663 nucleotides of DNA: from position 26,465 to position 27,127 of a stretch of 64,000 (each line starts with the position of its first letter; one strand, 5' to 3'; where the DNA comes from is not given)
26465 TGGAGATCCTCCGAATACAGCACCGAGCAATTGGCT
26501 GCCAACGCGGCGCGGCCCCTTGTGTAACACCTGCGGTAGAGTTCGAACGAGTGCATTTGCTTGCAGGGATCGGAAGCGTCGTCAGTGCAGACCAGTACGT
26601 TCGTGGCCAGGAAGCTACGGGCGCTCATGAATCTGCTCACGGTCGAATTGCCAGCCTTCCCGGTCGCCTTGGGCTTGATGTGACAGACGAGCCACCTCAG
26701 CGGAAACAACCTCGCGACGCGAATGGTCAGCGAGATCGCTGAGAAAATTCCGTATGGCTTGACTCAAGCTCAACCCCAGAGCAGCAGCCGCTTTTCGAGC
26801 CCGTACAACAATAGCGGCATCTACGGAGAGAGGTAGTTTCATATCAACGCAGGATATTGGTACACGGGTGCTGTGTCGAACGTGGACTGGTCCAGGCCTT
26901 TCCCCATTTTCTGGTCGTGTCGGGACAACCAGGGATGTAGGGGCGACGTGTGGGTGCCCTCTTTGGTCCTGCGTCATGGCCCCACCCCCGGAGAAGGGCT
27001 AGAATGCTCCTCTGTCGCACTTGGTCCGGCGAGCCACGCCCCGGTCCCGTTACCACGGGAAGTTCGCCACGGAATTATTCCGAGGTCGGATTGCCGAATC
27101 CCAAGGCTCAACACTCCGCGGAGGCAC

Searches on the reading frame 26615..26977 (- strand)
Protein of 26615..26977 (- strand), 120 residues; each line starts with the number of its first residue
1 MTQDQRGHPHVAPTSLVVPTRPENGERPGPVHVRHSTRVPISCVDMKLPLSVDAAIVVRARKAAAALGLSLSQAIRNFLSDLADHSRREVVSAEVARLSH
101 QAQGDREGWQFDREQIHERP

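Call 62: search_protein_families(library=pfam, proteins=[window:26615-26977:-], max_evalue=1)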
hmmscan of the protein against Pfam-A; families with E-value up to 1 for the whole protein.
window:26615-26977:- (120 aa): 2 families
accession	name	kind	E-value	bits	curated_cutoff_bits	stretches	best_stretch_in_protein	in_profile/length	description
PF19891.5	DUF6364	-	2.1e-06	28.5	27.3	1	46-104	3-55/70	Family of unknown function (DUF6364)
PF04221.18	RelB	-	0.048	14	22.4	1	53-87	9-43/82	RelB antitoxin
